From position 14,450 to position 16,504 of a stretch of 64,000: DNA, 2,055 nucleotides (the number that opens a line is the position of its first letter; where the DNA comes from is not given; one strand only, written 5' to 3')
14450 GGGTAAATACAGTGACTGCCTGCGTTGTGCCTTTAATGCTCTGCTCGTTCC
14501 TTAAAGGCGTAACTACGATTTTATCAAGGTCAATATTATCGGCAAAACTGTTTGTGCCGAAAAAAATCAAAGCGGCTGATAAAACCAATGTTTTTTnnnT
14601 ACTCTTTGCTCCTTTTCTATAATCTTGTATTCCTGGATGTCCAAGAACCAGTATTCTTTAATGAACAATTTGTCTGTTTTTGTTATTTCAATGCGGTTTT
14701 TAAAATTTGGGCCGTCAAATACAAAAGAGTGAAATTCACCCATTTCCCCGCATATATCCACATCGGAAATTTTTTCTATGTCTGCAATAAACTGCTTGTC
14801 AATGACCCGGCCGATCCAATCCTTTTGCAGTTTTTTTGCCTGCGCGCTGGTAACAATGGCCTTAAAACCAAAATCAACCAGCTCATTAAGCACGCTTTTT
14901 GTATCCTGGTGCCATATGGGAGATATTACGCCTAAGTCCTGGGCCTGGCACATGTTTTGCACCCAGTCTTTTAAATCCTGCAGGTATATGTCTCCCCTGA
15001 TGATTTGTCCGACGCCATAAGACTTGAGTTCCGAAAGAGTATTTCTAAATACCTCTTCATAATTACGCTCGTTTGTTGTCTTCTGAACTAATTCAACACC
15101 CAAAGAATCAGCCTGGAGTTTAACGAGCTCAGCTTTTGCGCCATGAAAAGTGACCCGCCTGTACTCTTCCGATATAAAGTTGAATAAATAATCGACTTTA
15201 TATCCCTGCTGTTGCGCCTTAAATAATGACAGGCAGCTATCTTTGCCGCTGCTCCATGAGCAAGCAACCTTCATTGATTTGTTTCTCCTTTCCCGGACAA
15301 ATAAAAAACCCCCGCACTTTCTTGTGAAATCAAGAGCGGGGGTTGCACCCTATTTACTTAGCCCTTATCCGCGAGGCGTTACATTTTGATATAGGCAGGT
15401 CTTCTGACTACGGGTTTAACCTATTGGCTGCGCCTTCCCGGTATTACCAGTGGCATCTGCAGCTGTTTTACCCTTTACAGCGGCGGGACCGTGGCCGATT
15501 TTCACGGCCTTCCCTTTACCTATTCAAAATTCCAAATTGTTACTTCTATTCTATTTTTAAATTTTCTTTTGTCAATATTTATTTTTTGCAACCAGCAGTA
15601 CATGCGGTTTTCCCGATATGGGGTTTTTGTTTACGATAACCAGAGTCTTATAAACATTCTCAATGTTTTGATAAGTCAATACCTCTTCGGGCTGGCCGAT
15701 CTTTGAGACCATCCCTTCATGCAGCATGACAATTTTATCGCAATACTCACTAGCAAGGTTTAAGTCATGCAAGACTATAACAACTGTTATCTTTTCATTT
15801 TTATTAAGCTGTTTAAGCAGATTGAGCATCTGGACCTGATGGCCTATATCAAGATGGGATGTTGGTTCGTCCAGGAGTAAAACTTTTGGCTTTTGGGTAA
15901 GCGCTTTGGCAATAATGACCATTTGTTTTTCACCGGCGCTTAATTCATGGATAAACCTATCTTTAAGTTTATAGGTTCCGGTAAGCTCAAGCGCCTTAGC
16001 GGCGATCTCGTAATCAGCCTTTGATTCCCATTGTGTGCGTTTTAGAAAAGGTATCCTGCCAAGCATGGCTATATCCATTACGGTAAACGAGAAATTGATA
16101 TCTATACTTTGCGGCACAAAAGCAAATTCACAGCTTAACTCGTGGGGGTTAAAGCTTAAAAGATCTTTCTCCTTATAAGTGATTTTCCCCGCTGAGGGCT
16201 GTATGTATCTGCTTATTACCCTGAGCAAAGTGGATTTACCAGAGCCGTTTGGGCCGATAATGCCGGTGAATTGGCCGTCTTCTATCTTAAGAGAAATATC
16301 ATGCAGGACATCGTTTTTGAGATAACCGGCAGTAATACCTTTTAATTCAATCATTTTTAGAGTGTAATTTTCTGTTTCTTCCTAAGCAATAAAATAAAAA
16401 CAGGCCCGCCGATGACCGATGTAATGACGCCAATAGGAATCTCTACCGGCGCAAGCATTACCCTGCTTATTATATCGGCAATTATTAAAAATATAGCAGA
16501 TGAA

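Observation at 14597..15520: Cobalamin riboswitch with an intact terminator controls a DUF71/COG2102 PP-loop ATPase ahead of btuB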

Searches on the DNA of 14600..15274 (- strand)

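Call 22: search_rna_families(sources=[L001, L002, L004, L009, L010, L012, L013, L016, L021, L025, L026, L027, L003, L007], threshold=gathering)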
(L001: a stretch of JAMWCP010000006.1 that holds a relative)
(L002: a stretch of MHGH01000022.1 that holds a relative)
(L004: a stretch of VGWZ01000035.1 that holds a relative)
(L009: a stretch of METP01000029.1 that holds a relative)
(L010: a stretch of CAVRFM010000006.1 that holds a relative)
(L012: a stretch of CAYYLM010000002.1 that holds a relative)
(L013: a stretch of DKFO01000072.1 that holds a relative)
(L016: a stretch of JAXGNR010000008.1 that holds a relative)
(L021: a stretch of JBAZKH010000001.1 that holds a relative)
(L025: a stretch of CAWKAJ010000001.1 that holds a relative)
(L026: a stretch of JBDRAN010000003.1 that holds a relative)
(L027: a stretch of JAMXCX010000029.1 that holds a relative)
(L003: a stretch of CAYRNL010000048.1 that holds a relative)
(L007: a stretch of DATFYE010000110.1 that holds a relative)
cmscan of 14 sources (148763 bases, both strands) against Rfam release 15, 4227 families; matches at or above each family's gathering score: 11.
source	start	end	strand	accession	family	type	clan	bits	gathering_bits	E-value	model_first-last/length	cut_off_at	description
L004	1157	1341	+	RF00174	Cobalamin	Cis-reg; riboswitch;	CL00101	112.2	31.5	6.1e-27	1-189/189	no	Cobalamin riboswitch aptamer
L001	2745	2934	+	RF00174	Cobalamin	Cis-reg; riboswitch;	CL00101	98.4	31.5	5.4e-23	1-189/189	no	Cobalamin riboswitch aptamer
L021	2724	2955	+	RF00174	Cobalamin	Cis-reg; riboswitch;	CL00101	76.3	31.5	1.2e-16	1-189/189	no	Cobalamin riboswitch aptamer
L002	5663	5868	+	RF00174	Cobalamin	Cis-reg; riboswitch;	CL00101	71.8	31.5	2.3e-15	1-189/189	no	Cobalamin riboswitch aptamer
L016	796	882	+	RF03167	c-di-GMP-I-GGC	Cis-reg; riboswitch;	CL00126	70.5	59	2.7e-14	1-80/80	no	c-di-GMP-I-GGC riboswitch aptamer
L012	762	833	+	RF00005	tRNA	Gene; tRNA;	CL00001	68.7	29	1.6e-12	1-71/71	no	tRNA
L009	7462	7537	-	RF00005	tRNA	Gene; tRNA;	CL00001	57.3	29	2.3e-09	1-71/71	no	tRNA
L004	9139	9404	+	RF00174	Cobalamin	Cis-reg; riboswitch;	CL00101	54.8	31.5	1.6e-10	1-189/189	no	Cobalamin riboswitch aptamer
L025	685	825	+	RF00174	Cobalamin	Cis-reg; riboswitch;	CL00101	52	31.5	1e-09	1-189/189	no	Cobalamin riboswitch aptamer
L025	2386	2525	+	RF00174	Cobalamin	Cis-reg; riboswitch;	CL00101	46.5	31.5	3.8e-08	1-189/189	no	Cobalamin riboswitch aptamer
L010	2344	2486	+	RF00174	Cobalamin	Cis-reg; riboswitch;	CL00101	38.4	31.5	8.2e-06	1-189/189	no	Cobalamin riboswitch aptamer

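Call 33: search_rna_families(sources=[L005, L006, L008, L011, L014, L017, L018, L019, L020, L022, L023, L024, L028, L029, L030, L031, L032], threshold=gathering)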
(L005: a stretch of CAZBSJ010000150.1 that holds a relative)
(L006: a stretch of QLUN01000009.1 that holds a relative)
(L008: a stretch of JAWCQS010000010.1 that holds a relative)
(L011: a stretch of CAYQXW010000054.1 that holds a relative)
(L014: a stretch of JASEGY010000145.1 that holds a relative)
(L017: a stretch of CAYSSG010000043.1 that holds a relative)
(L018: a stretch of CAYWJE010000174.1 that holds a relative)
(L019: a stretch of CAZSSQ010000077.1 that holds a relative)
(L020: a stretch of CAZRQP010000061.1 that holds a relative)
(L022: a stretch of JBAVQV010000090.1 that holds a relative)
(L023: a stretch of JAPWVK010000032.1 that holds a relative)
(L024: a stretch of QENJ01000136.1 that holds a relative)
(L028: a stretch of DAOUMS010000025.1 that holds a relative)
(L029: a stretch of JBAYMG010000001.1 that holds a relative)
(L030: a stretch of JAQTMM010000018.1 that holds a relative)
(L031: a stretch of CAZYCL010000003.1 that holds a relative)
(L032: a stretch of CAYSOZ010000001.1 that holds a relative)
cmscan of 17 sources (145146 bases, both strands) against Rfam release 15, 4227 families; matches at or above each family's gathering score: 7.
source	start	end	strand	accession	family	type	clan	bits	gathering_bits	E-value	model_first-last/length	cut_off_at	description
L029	128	347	+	RF00174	Cobalamin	Cis-reg; riboswitch;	CL00101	81.2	31.5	4.4e-18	1-189/189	no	Cobalamin riboswitch aptamer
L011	197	393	+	RF00174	Cobalamin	Cis-reg; riboswitch;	CL00101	78.9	31.5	2e-17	1-189/189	no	Cobalamin riboswitch aptamer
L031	76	268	+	RF00174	Cobalamin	Cis-reg; riboswitch;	CL00101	62.9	31.5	7.9e-13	1-189/189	no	Cobalamin riboswitch aptamer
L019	5641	5751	-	RF00059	TPP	Cis-reg; riboswitch;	-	57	54.3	3.5e-08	1-105/105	no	TPP riboswitch aptamer (THI element)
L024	2251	2324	-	RF00005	tRNA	Gene; tRNA;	CL00001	54.8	29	1.1e-08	1-71/71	no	tRNA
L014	64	109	+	RF01687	Acido-Lenti-1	Gene; sRNA;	-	40.5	37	2.3e-05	1-46/46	no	Acido-Lenti-1 RNA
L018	2903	3144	+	RF00174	Cobalamin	Cis-reg; riboswitch;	CL00101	31.6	31.5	0.00069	1-189/189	no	Cobalamin riboswitch aptamer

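Call 34: search_rna_families(sources=[L033, L034, L035, L036, L037, L038, L039, L040, L041, L043, L044, L045, L047, L048, L049], threshold=gathering)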
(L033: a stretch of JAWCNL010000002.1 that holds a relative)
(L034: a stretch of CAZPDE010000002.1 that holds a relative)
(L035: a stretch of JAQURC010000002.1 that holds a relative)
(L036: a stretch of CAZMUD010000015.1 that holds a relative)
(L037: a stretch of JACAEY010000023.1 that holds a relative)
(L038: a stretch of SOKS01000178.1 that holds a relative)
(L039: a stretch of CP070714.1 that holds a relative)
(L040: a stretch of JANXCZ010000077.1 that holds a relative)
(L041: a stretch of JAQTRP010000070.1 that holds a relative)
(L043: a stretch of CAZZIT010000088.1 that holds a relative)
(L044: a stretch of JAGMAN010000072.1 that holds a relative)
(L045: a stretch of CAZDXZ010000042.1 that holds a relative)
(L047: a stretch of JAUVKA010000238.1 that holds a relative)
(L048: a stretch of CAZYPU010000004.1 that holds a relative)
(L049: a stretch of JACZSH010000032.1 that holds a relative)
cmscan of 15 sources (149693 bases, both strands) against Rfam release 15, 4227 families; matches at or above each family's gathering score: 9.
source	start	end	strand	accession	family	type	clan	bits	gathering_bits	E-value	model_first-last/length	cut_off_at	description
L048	3696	3882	+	RF00174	Cobalamin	Cis-reg; riboswitch;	CL00101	113.2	31.5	3.2e-27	1-189/189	no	Cobalamin riboswitch aptamer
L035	220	391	+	RF00174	Cobalamin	Cis-reg; riboswitch;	CL00101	88.4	31.5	4.2e-20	1-189/189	no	Cobalamin riboswitch aptamer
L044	4591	4795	+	RF00174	Cobalamin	Cis-reg; riboswitch;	CL00101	85.3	31.5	3.1e-19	1-189/189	no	Cobalamin riboswitch aptamer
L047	2908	3125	+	RF00174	Cobalamin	Cis-reg; riboswitch;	CL00101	80.7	31.5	6.5e-18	1-189/189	no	Cobalamin riboswitch aptamer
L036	11759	11831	-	RF00005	tRNA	Gene; tRNA;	CL00001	67.5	29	3.6e-12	1-71/71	no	tRNA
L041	9507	9594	+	RF01051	c-di-GMP-I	Cis-reg; riboswitch;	CL00126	65.6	35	3.2e-10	1-87/87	no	c-di-GMP-I riboswitch aptamer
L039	860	933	-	RF00005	tRNA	Gene; tRNA;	CL00001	63.3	29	5.1e-11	1-71/71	no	tRNA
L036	11666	11747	-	RF00005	tRNA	Gene; tRNA;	CL00001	57.1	29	2.6e-09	1-71/71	no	tRNA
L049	2326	2469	+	RF00174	Cobalamin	Cis-reg; riboswitch;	CL00101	43.5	31.5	2.9e-07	1-189/189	no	Cobalamin riboswitch aptamer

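Call 35: search_rna_families(sources=[L051, L052, L053, L054, L055, L056, L058, L059, L060, L061, L062, L063], threshold=gathering)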
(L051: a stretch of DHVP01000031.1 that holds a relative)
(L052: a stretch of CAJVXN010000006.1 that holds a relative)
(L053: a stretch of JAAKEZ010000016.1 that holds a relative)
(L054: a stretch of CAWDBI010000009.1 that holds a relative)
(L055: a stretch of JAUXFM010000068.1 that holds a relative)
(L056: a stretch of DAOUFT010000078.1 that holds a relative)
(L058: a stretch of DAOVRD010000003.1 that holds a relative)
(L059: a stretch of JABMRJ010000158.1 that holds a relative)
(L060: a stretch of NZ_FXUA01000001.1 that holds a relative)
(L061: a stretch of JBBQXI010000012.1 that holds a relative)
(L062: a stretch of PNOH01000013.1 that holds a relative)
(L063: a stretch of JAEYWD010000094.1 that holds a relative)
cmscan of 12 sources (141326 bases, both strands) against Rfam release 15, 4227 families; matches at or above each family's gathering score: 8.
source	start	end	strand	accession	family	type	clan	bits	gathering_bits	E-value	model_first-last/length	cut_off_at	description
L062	9634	9836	+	RF00174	Cobalamin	Cis-reg; riboswitch;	CL00101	106.4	31.5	2.7e-25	1-189/189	no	Cobalamin riboswitch aptamer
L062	5708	5921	+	RF00174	Cobalamin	Cis-reg; riboswitch;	CL00101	105.6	31.5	4.6e-25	1-189/189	no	Cobalamin riboswitch aptamer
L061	9628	9833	+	RF00174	Cobalamin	Cis-reg; riboswitch;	CL00101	100.6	31.5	1.3e-23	1-189/189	no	Cobalamin riboswitch aptamer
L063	5683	5883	+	RF00174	Cobalamin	Cis-reg; riboswitch;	CL00101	96.3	31.5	2e-22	1-189/189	no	Cobalamin riboswitch aptamer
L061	5698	5903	+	RF00174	Cobalamin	Cis-reg; riboswitch;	CL00101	96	31.5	2.5e-22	1-189/189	no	Cobalamin riboswitch aptamer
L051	2855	2992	+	RF00174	Cobalamin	Cis-reg; riboswitch;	CL00101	71.2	31.5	3.2e-15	45-169/189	no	Cobalamin riboswitch aptamer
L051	11854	11925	+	RF00005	tRNA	Gene; tRNA;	CL00001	64.2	29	2.7e-11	1-71/71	no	tRNA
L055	198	384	+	RF00174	Cobalamin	Cis-reg; riboswitch;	CL00101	63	31.5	7e-13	1-189/189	no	Cobalamin riboswitch aptamer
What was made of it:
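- Wider survey: 20 of 58 diverse DUF71-B12 loci have RF00174 upstream on the same strand (calls 22, 33-35).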

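Call 39: search_rna_families(source=L001, threshold=evalue, max_evalue=0.1, show_alignments=2)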
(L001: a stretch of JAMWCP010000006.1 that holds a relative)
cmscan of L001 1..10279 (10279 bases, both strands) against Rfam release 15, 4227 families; matches with E-value up to 0.1: 2.
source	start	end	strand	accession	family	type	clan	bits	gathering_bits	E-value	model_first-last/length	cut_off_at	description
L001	2745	2934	+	RF00174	Cobalamin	Cis-reg; riboswitch;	CL00101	98.4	31.5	3.7e-24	1-189/189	no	Cobalamin riboswitch aptamer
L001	5772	5912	+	RF00174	Cobalamin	Cis-reg; riboswitch;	CL00101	23.3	31.5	0.012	1-189/189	no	Cobalamin riboswitch aptamer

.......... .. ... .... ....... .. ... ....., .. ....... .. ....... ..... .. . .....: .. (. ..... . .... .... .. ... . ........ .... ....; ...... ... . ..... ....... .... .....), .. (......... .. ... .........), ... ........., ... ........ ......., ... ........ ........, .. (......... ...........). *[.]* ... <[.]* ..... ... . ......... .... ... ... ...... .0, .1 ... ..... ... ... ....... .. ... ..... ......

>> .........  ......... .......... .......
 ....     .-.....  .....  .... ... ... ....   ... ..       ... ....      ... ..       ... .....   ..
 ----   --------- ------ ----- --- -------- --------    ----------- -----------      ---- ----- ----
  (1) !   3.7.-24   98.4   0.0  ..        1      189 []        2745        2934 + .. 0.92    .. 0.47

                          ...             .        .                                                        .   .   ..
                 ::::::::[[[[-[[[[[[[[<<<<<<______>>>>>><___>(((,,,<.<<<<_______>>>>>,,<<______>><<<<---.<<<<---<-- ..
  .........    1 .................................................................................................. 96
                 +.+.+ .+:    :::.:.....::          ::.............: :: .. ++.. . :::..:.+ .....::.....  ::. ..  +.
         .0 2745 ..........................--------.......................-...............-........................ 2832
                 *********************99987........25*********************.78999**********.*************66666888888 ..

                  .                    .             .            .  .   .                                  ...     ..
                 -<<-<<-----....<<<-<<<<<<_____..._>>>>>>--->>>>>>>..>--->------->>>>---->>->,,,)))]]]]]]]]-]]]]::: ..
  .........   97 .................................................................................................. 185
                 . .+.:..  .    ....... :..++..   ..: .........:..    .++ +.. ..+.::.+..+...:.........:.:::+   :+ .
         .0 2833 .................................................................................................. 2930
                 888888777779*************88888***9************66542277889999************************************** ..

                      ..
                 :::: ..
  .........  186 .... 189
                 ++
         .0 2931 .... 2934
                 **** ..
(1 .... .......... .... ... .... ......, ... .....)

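Call 58: search_rna_families(sources=[L081, L083, L084, L085, L086], threshold=gathering)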
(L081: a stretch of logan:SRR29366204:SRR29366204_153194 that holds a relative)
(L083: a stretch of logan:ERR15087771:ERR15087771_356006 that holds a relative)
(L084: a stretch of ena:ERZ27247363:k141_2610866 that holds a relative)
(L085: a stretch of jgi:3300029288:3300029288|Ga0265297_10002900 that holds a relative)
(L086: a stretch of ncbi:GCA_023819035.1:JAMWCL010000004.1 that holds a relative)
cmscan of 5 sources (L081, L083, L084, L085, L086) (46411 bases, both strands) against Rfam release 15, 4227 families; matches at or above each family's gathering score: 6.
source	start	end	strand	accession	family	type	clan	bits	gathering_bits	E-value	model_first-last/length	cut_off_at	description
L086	2771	2938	+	RF00174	Cobalamin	Cis-reg; riboswitch;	CL00101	89.9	31.5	4.8e-21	1-189/189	no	Cobalamin riboswitch aptamer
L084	5680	5891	+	RF00174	Cobalamin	Cis-reg; riboswitch;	CL00101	82.9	31.5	4.8e-19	1-189/189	no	Cobalamin riboswitch aptamer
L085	2377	2588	+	RF00174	Cobalamin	Cis-reg; riboswitch;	CL00101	82.9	31.5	4.8e-19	1-189/189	no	Cobalamin riboswitch aptamer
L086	1530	1603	+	RF00005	tRNA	Gene; tRNA;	CL00001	61.6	29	4.6e-11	1-71/71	no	tRNA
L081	1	150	+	RF00174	Cobalamin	Cis-reg; riboswitch;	CL00101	55.1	31.5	4.3e-11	53-189/189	5'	Cobalamin riboswitch aptamer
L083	193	389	+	RF00174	Cobalamin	Cis-reg; riboswitch;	CL00101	53.5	31.5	1.3e-10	1-189/189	no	Cobalamin riboswitch aptamer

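Call 64: search_rna_families(sources=[L087, L088, L089, L090], threshold=gathering)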
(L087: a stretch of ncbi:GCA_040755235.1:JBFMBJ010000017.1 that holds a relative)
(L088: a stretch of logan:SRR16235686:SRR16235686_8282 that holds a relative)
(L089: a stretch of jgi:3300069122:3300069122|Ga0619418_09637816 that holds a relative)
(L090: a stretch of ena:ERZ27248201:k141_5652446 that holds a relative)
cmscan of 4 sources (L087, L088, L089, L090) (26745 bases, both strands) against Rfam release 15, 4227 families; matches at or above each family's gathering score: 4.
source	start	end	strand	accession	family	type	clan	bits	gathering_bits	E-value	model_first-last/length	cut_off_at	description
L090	2693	2863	+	RF00174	Cobalamin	Cis-reg; riboswitch;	CL00101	105.9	31.5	7e-26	1-189/189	no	Cobalamin riboswitch aptamer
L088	2729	2901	+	RF00174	Cobalamin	Cis-reg; riboswitch;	CL00101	98.6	31.5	8.7e-24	1-189/189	no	Cobalamin riboswitch aptamer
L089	2707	2876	+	RF00174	Cobalamin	Cis-reg; riboswitch;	CL00101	85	31.5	6.8e-20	1-189/189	no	Cobalamin riboswitch aptamer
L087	2672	2860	+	RF00174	Cobalamin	Cis-reg; riboswitch;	CL00101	73.4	31.5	1.5e-16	1-189/189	no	Cobalamin riboswitch aptamer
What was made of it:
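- Layout in relatives: RF00174 lies directly upstream of DUF71-btuB in L002, L081, L083, L084/85, L087, L088, L089 and L090 (calls 22, 58, 64).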

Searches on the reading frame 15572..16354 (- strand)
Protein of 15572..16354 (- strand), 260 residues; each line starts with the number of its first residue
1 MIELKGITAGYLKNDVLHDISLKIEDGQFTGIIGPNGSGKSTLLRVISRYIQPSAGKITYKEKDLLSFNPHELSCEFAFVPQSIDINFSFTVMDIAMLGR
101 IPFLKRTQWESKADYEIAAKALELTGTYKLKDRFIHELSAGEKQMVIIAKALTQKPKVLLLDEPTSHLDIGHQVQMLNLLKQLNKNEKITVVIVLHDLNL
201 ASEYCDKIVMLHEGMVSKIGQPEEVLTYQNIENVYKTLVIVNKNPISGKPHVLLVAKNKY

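Call 4: search_protein_families(library=pfam, proteins=[window:15572-16354:-])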
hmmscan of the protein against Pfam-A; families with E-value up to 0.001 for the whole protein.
window:15572-16354:- (260 aa): 7 families
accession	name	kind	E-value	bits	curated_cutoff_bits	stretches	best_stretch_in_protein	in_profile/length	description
PF00005.33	ABC_tran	-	3e-32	112.5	25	1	17-166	1-137/137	ABC transporter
PF13304.12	AAA_21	-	7.4e-12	46.4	27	1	29-90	1-76/304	AAA domain, putative AbiEii toxin, Type IV TA system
PF02463.25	SMC_N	-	3.1e-09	37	40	1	26-213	23-216/220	RecF/RecN/SMC N terminal domain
PF13175.12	AAA_15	-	5.9e-06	26.6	32.1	1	18-90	15-83/374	AAA ATPase domain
PF13476.12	AAA_23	-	1.5e-05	26.2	27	1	26-146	18-133/201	AAA domain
PF13555.12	AAA_29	-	0.0001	22.4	27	1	22-55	17-50/61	P-loop containing region of AAA domain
PF13166.12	AAA_13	-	0.00041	19.6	36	0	152-198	523-571/713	AAA domain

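Call 5: search_protein_families(library=ncbifam, proteins=[window:15572-16354:-])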
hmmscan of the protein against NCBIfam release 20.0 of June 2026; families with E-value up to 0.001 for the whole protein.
window:15572-16354:- (260 aa): 195 families (the best 25 are shown)
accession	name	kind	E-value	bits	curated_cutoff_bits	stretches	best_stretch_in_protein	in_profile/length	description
NF010068.0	PRK13548.1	equivalog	4.9e-75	252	261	1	1-254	5-259/261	heme ABC transporter ATP-binding protein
NF007082.0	PRK09536.1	equivalog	2.3e-71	241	537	1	1-253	3-254/402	corrinoid ABC transporter ATPase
NF008409.0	PRK11231.1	equivalog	4.7e-68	229.3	375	1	2-253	3-253/255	Fe(3+) dicitrate ABC transporter ATP-binding protein FecE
TIGR03873.1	F420-0_ABC_ATP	hypoth_equivalog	2.1e-66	223.8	372.4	1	13-252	13-251/256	putative F420-0 ABC transporter ATP-binding protein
NF052485.1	sider_ATP_EitC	equivalog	8.5e-54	182.6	485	1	12-252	13-249/251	siderophore ABC transporter ATP-binding protein EitC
NF053840.1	MnTportMntADein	equivalog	5.2e-53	180.1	400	1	1-236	1-230/240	manganese ABC transporter ATP-binding protein MntA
NF007863.0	PRK10575.1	equivalog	5.4e-53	180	433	1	14-250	24-260/265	Fe3+-hydroxamate ABC transporter ATP-binding protein FhuC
NF007606.0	PRK10253.1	equivalog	1.1e-52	179.1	497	1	7-258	13-264/266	iron-enterobactin ABC transporter ATP-binding protein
TIGR02315.1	ABC_phnC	equivalog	1e-47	162.6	266.1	1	1-236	1-243/243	phosphonate ABC transporter ATP-binding protein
NF010067.0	PRK13547.1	equivalog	5.2e-45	153.8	374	1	13-241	13-258/272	heme ABC transporter ATP-binding protein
NF043075.1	MMSYN1_0197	equivalog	6.6e-44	150.2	550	1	1-248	2-241/341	spermidine/putrescine ABC transporter ATP-binding protein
TIGR04521.1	ECF_ATPase_2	equivalog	5.6e-42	143.7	330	1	12-230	16-237/279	energy-coupling factor transporter ATPase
NF008105.0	PRK10851.1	equivalog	3.4e-41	141.2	502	1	2-243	3-242/362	sulfate/thiosulfate ABC transporter ATP-binding protein CysA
NF006987.0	PRK09452.1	equivalog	4.7e-41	140.7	482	1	1-245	17-253/378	spermidine/putrescine ABC transporter ATP-binding protein PotA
TIGR00968.1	3a0106s01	subfamily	1.4e-40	139.3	342.75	1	3-231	2-224/237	sulfate ABC transporter ATP-binding protein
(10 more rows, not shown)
